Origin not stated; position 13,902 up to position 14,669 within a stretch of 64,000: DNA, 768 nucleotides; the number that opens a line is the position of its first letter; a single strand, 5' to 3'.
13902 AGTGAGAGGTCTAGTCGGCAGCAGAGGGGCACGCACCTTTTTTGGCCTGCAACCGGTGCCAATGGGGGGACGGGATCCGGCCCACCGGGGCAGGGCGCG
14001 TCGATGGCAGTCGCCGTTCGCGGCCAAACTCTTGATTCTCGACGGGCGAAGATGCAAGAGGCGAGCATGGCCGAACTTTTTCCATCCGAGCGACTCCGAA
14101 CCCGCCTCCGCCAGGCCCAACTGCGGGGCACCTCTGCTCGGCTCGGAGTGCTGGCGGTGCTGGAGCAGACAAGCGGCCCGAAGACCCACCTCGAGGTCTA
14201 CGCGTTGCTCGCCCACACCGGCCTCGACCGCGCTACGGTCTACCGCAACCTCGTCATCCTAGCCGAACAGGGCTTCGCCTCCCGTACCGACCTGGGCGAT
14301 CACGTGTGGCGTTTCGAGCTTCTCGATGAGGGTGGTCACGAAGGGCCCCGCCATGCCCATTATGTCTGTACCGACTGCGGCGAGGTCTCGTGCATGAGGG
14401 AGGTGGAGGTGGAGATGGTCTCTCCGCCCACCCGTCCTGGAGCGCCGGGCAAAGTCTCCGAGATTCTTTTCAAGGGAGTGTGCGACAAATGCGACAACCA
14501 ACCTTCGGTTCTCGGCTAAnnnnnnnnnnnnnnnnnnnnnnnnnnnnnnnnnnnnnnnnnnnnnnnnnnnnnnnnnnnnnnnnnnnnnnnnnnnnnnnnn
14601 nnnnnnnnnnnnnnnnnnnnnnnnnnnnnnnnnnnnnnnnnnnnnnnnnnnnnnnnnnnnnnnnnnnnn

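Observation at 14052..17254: Fur-family regulator leads a 'metallo-mystery pair' operon (MbnP-like four-Cys protein + MbnH-like di-haem peroxidase + lipoprotein)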

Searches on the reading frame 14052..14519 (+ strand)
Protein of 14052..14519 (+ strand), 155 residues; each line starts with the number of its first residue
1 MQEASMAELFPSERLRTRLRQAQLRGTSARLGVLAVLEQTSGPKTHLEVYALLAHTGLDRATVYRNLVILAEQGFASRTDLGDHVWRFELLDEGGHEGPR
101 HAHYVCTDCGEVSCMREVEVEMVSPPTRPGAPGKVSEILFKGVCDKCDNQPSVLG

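Call 3: search_protein_families(library=ncbifam, proteins=[window:14052-14519:+], max_evalue=0.01)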
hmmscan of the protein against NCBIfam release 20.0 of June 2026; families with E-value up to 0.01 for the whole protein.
window:14052-14519:+ (155 aa): 8 families
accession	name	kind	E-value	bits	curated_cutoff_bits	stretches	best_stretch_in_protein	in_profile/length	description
NF051892.1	TransRegFurBacil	equivalog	1.7e-12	47.6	220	1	13-150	6-146/149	ferric iron uptake transcriptional regulator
NF052545.1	TransRegPerRClab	equivalog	1.2e-09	38.3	180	1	15-150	4-137/138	transcriptional regulator PerR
NF008646.0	PRK11639.1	equivalog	3.9e-07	29.9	167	1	20-149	18-148/171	zinc uptake transcriptional repressor Zur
NF006999.0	PRK09462.1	equivalog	3.5e-06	26.7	146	1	17-120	6-107/148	ferric iron uptake transcriptional regulator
NF051891.1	TransRegFurHelico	equivalog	5.3e-06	26.4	200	1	13-122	12-118/148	ferric iron uptake transcriptional regulator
NF047406.1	TransRegPerRTherm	equivalog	1.8e-05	25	200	1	59-149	41-127/130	manganese-dependent transcriptional regulator PerR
TIGR02431.1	pcaR_pcaU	subfamily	0.0027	17.1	284.75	1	34-78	12-56/248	beta-ketoadipate pathway transcriptional regulators, PcaR/PcaU/PobR family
NF007341.0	PRK09834.1-3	equivalog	0.0038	16.4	269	1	22-81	5-62/274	DNA-binding transcriptional regulator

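Call 4: search_protein_families(library=pfam, proteins=[window:14052-14519:+], max_evalue=0.01)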
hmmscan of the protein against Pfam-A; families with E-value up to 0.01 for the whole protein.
window:14052-14519:+ (155 aa): 4 families
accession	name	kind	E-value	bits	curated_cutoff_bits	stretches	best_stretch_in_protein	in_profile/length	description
PF01475.25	FUR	-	1e-12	48.7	23.1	1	22-122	2-100/121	Ferric uptake regulator family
PF09339.16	HTH_IclR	-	0.0003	21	22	1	33-78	8-50/52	IclR helix-turn-helix domain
PF12840.13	HTH_20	-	0.0013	19.1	27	1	29-75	5-47/51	Helix-turn-helix domain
PF25213.1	HVO_A0261_N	-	0.0016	18.7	35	1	24-80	7-58/86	HVO_A0261 N-terminal domain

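Call 60: find_homologous_proteins(query=window:14067-14519:+, max_evalue=0.00001)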
Query window:14067-14519:+ (150 aa): 765 proteins with E <= 0.00001 among 844 candidates; the best 120 are listed.
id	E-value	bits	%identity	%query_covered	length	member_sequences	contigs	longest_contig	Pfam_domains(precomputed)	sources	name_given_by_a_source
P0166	1.2e-89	316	93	100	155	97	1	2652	PF01475.26,PF09339.17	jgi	jgi:Fur family ferric uptake transcriptional regulator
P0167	1.4e-78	280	83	100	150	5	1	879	PF01475.26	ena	-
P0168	2.8e-78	279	82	99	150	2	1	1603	PF01475.26,PF09339.17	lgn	-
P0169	8.0e-78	277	81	100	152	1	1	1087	PF01475.26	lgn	-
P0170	4.7e-77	275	79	100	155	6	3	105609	PF01475.26,PF09339.17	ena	-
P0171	5.4e-76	272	86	92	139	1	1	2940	PF01475.26,PF09339.17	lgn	-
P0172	7.4e-59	216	76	87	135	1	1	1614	PF01475.26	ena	-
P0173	1.7e-39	153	60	78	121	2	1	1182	PF01475.26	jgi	jgi:Fur family ferric uptake transcriptional regulator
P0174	3.1e-38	149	53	89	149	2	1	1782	PF12840.14,PF01475.26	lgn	-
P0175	8.9e-38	147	51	90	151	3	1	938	PF01475.26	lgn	-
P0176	2.6e-37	146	53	89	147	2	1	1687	PF12840.14,PF01475.26,PF09339.17,PF25213.2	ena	-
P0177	5.5e-37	145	48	96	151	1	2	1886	PF01475.26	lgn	-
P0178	6.2e-37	145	51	91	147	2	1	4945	PF12840.14,PF01475.26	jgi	jgi:Fur family transcriptional regulator, ferric uptake regulator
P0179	9.3e-37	144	50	91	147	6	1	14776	PF01475.26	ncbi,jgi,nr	ncbi:MAG TPA: transcriptional repressor [Planctomycetaceae bacterium]|jgi:Fur family ferric uptake t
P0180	9.3e-37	144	51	89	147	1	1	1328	PF12840.14,PF01475.26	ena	-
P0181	9.4e-37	144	51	89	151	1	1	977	PF01475.26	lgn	-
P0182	1.0e-36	144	52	90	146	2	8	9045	PF01475.26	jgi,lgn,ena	-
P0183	2.1e-36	143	52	90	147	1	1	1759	PF01475.26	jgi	-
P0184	2.4e-36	143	52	90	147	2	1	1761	PF12840.14,PF01475.26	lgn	-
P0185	2.4e-36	143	51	91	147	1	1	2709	PF01475.26,PF25213.2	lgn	-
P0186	5.1e-36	142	51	88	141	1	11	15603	PF12840.14,PF01475.26,PF09339.17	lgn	-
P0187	6.8e-36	141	50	91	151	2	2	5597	PF01475.26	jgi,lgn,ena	jgi:Fur family ferric uptake transcriptional regulator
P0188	1.1e-35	141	50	93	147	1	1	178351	PF01475.26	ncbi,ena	-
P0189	1.1e-35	141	50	91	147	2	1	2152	PF12840.14,PF01475.26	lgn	-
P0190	1.4e-35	140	50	89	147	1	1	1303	PF12840.14,PF01475.26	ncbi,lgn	-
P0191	3.1e-35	139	52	90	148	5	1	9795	PF12840.14,PF01475.26,PF25213.2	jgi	jgi:Fur family ferric uptake transcriptional regulator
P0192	3.1e-35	139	49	95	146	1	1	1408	PF01475.26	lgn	-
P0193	3.1e-35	139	53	91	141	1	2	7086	PF12840.14,PF01475.26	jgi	-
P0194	3.4e-35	139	51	91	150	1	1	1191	PF01475.26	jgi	jgi:Fur family transcriptional regulator, ferric uptake regulator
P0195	3.9e-35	139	52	89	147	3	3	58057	PF12840.14,PF01475.26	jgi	jgi:Fur family ferric uptake transcriptional regulator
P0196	4.2e-35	139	51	91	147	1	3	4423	PF12840.14,PF01475.26,PF25213.2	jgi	jgi:Fur family ferric uptake transcriptional regulator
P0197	4.5e-35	139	48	90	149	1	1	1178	PF01475.26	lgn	-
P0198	5.2e-35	139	51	89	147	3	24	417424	PF12840.14,PF08279.19,PF01475.26,PF25213.2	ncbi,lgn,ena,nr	ncbi:MAG: transcriptional repressor [Planctomycetaceae bacterium]|nr:transcriptional repressor [Plan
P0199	5.4e-35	138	51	89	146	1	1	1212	PF12840.14,PF01475.26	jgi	jgi:Fur family transcriptional regulator, ferric uptake regulator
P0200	5.6e-35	138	53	88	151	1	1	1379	PF01475.26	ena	-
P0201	5.8e-35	138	54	91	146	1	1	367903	PF01475.26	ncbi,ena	-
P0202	5.8e-35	138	49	90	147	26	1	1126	PF12840.14,PF01475.26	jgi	jgi:Fur family ferric uptake transcriptional regulator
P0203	5.8e-35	138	49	89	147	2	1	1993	PF01475.26,PF25213.2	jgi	jgi:Fur family ferric uptake transcriptional regulator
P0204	6.5e-35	138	49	89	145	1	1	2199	PF01475.26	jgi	jgi:Fur family ferric uptake transcriptional regulator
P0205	6.7e-35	138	50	90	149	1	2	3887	PF01475.26,PF25213.2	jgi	jgi:Fur family ferric uptake transcriptional regulator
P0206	6.8e-35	138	52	90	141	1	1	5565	PF12840.14,PF01475.26,PF25213.2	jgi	jgi:Fur family ferric uptake transcriptional regulator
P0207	6.8e-35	138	49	89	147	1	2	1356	PF01475.26,PF09339.17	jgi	jgi:Fur family ferric uptake transcriptional regulator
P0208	6.9e-35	138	50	83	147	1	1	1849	PF01475.26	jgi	jgi:Fur family ferric uptake transcriptional regulator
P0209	7.7e-35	138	51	89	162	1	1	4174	PF12840.14,PF01475.26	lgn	-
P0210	1.4e-34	137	48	90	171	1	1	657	PF01475.26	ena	-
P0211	1.6e-34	137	51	89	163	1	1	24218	PF01475.26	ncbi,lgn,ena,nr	ncbi:MAG: transcriptional repressor [Planctomycetaceae bacterium]|nr:transcriptional repressor [Plan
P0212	1.6e-34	137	47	90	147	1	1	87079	PF01475.26,PF25213.2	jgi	jgi:Fur family ferric uptake transcriptional regulator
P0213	1.7e-34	137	53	90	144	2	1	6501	PF01475.26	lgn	-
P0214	1.7e-34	137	51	90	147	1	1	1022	PF12840.14,PF01475.26,PF09339.17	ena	-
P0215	1.8e-34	137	49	89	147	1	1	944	PF12840.14,PF01475.26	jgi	jgi:Fur family ferric uptake transcriptional regulator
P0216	1.9e-34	137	50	90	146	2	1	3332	PF01475.26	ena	-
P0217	2.0e-34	137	49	89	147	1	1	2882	PF12840.14,PF01475.26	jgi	jgi:Fur family ferric uptake transcriptional regulator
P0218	2.3e-34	136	52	89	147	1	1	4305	PF12840.14,PF01475.26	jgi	jgi:Fur family transcriptional regulator, ferric uptake regulator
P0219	2.4e-34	136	51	90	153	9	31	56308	PF01475.26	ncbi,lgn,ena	-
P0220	2.6e-34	136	51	89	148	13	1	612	PF01475.26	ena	-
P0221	2.6e-34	136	51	89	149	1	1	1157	PF12840.14,PF01475.26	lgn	-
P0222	2.8e-34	136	50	91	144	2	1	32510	PF01475.26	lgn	-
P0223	3.1e-34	136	51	89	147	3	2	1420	PF12840.14,PF01475.26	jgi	jgi:Fur family ferric uptake transcriptional regulator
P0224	3.6e-34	136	49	89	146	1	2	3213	PF12840.14,PF01475.26,PF25213.2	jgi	jgi:Fur family ferric uptake transcriptional regulator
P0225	4.2e-34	136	48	90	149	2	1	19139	PF01475.26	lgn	-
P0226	4.5e-34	135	51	90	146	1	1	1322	PF01475.26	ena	-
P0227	4.9e-34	135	50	90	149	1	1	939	PF01475.26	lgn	-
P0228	5.3e-34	135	51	90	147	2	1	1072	PF12840.14,PF01475.26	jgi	jgi:Fur family transcriptional regulator, ferric uptake regulator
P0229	6.6e-34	135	49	95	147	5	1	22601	PF01475.26,PF25213.2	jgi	jgi:Fur family transcriptional regulator, ferric uptake regulator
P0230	6.9e-34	135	49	91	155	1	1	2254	PF01475.26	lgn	-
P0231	6.9e-34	135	49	89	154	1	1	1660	PF01475.26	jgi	jgi:Fur family ferric uptake transcriptional regulator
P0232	6.9e-34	135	49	90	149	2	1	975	PF12840.14,PF01475.26,PF25213.2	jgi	jgi:Fur family ferric uptake transcriptional regulator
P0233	7.2e-34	135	52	89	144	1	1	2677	PF01475.26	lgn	-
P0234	7.6e-34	135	54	79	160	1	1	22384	PF12840.14,PF01475.26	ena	-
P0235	8.6e-34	135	51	90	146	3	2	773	PF01475.26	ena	-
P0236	8.7e-34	135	48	89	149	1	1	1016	PF12840.14,PF01475.26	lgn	-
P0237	8.7e-34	135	46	89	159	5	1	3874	PF01475.26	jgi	jgi:Fur family ferric uptake transcriptional regulator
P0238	8.7e-34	135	49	89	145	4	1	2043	PF12840.14,PF01475.26,PF25213.2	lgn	-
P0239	9.0e-34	134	50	89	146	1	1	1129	PF12840.14,PF01475.26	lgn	-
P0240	9.6e-34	134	51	92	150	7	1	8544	PF01475.26,PF09339.17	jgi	jgi:Fur family ferric uptake transcriptional regulator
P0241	1.1e-33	134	48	90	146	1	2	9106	PF01475.26,PF25213.2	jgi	jgi:Fur family transcriptional regulator, ferric uptake regulator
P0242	1.1e-33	134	49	89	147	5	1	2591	PF01475.26,PF25213.2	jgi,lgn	-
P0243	1.1e-33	134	49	92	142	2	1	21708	PF01475.26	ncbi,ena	-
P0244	1.1e-33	134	49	94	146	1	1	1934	PF01475.26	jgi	jgi:Fur family transcriptional regulator, ferric uptake regulator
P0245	1.2e-33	134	46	94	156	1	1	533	PF01475.26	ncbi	-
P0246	1.3e-33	134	49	90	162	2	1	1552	PF12840.14,PF01475.26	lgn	-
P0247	1.3e-33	134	49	95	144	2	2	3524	PF01475.26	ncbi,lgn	-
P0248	1.5e-33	134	51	89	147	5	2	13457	PF12840.14,PF01475.26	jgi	jgi:Fur family ferric uptake transcriptional regulator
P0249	1.6e-33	134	50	89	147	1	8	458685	PF12840.14,PF01475.26,PF25213.2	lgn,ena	-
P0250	1.6e-33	134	49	89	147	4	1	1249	PF12840.14,PF01475.26,PF25213.2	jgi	jgi:Fur family transcriptional regulator, ferric uptake regulator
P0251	1.7e-33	134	48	90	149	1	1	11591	PF01475.26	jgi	jgi:Fur family ferric uptake transcriptional regulator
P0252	1.7e-33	134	49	89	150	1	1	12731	PF01475.26,PF25213.2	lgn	-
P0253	1.7e-33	134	48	91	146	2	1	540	PF12840.14,PF01475.26,PF25213.2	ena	-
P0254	1.9e-33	133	51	95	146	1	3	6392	PF01475.26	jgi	jgi:Fur family transcriptional regulator, ferric uptake regulator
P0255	2.0e-33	133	46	94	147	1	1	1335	PF01475.26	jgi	jgi:Fur family ferric uptake transcriptional regulator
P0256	2.1e-33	133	50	89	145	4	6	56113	PF01475.26,PF25213.2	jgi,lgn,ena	jgi:Fur family ferric uptake transcriptional regulator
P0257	2.2e-33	133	49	89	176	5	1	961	PF01475.26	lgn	-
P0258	2.3e-33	133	46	89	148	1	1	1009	PF01475.26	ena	-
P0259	2.3e-33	133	49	89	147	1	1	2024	PF12840.14,PF01475.26,PF25213.2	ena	-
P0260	2.3e-33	133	51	89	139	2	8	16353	PF01475.26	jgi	jgi:Fur family transcriptional regulator, ferric uptake regulator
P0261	2.4e-33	133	48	89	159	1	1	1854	PF01475.26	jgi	jgi:Fur family ferric uptake transcriptional regulator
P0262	2.6e-33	133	48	91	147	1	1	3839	PF12840.14,PF01475.26,PF25213.2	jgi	jgi:Fur family transcriptional regulator, ferric uptake regulator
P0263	2.6e-33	133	48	89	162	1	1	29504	PF12840.14,PF01475.26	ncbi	ncbi:MAG: Fur family transcriptional regulator [Planctomycetales bacterium]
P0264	2.8e-33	133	51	89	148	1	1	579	PF01475.26,PF25213.2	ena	-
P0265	2.9e-33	133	50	89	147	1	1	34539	PF12840.14,PF01475.26,PF09339.17,PF25213.2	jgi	jgi:Fur family ferric uptake transcriptional regulator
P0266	3.7e-33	132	50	89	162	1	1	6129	PF01475.26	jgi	jgi:Fur family transcriptional regulator, ferric uptake regulator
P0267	3.9e-33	132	50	92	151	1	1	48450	PF01475.26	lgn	-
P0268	4.3e-33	132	49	92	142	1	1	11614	PF01475.26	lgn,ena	-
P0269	4.9e-33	132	50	91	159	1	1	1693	PF01475.26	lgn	-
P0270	5.1e-33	132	50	90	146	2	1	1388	PF01475.26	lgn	-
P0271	5.3e-33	132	49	89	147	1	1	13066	PF12840.14,PF01475.26,PF09339.17,PF25213.2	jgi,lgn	-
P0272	5.6e-33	132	52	90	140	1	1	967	PF01475.26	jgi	jgi:Fur family ferric uptake transcriptional regulator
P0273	5.7e-33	132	50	89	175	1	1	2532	PF01475.26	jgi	jgi:Fur family ferric uptake transcriptional regulator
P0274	5.7e-33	132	45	91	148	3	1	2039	PF01475.26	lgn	-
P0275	6.5e-33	132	51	90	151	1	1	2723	PF01475.26,PF25213.2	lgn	-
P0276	6.6e-33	132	50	89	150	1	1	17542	PF12840.14,PF01475.26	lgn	-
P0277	6.7e-33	132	51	90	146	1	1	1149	PF01475.26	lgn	-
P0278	7.0e-33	132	48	89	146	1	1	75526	PF12840.14,PF01475.26,PF25213.2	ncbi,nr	ncbi:MAG: transcriptional repressor [Planctomycetia bacterium]|nr:transcriptional repressor [Plancto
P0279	7.6e-33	131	48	90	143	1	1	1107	PF01475.26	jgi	jgi:Fur family ferric uptake transcriptional regulator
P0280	7.7e-33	131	49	89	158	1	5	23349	PF01475.26,PF25213.2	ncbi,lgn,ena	-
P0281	8.0e-33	131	49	89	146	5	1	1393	PF12840.14,PF01475.26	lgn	-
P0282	8.3e-33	131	49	89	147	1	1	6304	PF12840.14,PF01475.26,PF25213.2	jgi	-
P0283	8.3e-33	131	49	89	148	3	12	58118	PF12840.14,PF01475.26,PF09339.17,PF25213.2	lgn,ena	-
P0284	9.4e-33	131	51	89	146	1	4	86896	PF01475.26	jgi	jgi:Fur family transcriptional regulator, ferric uptake regulator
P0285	1.2e-32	131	50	86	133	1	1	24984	PF01475.26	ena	-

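Call 61: find_encoding_contigs(protein=P0201, flank=6000, max_places=2)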
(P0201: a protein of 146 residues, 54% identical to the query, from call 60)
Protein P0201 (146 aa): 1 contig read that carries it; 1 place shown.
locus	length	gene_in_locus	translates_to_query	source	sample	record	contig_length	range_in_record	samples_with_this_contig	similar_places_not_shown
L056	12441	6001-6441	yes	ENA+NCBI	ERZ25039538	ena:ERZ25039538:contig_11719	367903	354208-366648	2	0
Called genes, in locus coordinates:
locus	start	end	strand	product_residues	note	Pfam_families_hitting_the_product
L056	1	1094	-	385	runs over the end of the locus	-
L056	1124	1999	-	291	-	PF13400:Tad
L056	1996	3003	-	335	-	-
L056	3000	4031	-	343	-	-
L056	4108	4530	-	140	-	PF01478:Peptidase_A24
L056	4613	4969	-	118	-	-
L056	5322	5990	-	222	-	-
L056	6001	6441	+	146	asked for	PF01475:FUR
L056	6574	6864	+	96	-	-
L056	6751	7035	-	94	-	-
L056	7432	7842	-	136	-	PF00589:Phage_integrase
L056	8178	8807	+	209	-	-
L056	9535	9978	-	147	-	PF01797:Y1_Tnp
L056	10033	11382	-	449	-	PF05598:DUF772, PF01609:DDE_Tnp_1 (weak), PF13751:DDE_Tnp_1_6 (weak)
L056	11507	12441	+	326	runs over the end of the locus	PF13936:HTH_38, PF00665:rve (weak)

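Call 62: find_encoding_contigs(protein=P0198, flank=6000, max_places=3)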
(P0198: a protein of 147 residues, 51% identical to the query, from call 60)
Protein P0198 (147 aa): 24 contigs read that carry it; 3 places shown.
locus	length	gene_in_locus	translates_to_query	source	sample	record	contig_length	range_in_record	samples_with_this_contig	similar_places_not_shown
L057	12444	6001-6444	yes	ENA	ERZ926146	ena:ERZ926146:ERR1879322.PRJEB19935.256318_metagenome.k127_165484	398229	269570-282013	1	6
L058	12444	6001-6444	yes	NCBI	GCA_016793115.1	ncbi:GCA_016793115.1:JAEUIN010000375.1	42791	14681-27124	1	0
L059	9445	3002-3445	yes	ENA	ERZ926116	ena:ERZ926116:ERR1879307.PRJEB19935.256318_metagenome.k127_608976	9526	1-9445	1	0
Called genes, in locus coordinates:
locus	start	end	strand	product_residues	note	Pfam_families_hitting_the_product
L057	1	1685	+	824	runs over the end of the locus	-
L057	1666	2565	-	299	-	PF00149:Metallophos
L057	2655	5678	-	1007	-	PF02463:SMC_N (faint), PF03193:RsgA_GTPase (faint), PF13175:AAA_15 (faint), PF13191:AAA_16 (faint), PF13476:AAA_23 (faint), PF13555:AAA_29 (faint), PF17760:UvrA_inter, PF17755:UvrA_DNA-bind, +3 more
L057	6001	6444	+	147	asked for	PF01475:FUR, PF25213:HVO_A0261_N (faint), PF08279:HTH_11 (faint), PF12840:HTH_20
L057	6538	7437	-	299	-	PF06283:ThuA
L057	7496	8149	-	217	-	PF05685:Uma2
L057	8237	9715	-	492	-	PF00171:Aldedh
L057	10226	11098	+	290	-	PF00941:FAD_binding_5, PF03450:CO_deh_flav_C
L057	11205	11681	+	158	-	PF00111:Fer2, PF01799:Fer2_2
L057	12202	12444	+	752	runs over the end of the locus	PF01315:Ald_Xan_dh_C, PF02738:MoCoBD_1, PF20256:MoCoBD_2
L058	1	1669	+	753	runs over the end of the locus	-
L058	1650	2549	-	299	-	PF00149:Metallophos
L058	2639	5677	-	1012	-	PF02463:SMC_N (faint), PF03193:RsgA_GTPase (faint), PF13175:AAA_15 (faint), PF13191:AAA_16 (faint), PF13476:AAA_23 (faint), PF13555:AAA_29 (faint), PF17760:UvrA_inter, PF17755:UvrA_DNA-bind, +3 more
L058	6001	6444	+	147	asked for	PF01475:FUR, PF25213:HVO_A0261_N (faint), PF08279:HTH_11 (faint), PF12840:HTH_20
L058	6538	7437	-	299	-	PF06283:ThuA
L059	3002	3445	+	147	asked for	PF01475:FUR, PF25213:HVO_A0261_N (faint), PF08279:HTH_11 (faint), PF12840:HTH_20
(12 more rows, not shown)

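Call 63: find_encoding_contigs(protein=P0188, flank=6000, max_places=2)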
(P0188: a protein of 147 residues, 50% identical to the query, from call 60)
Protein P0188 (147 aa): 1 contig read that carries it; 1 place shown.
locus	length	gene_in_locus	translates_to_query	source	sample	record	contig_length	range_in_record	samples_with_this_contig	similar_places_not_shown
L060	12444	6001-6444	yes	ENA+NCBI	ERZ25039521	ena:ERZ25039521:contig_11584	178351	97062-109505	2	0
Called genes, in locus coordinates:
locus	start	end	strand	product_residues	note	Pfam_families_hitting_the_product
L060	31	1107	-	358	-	-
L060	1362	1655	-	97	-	-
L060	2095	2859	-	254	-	-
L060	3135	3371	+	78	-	-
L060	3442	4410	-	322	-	PF16976:RcpC (weak)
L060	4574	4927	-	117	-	PF04021:Class_IIIsignal (weak)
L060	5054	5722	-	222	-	-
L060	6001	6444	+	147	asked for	PF01475:FUR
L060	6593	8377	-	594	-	PF07819:PGAP1 (faint), PF12697:Abhydrolase_6 (weak)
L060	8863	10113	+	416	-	PF13570:Beta-prop_ACSF4 (faint), PF01011:PQQ (faint), PF07774:EMC1_C (faint), PF13360:PQQ_2, PF25293:Beta-prop_EMC1_N, PF13360:PQQ_2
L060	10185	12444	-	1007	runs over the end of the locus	PF00069:Pkinase, PF07714:PK_Tyr_Ser-Thr, PF13809:Tubulin_2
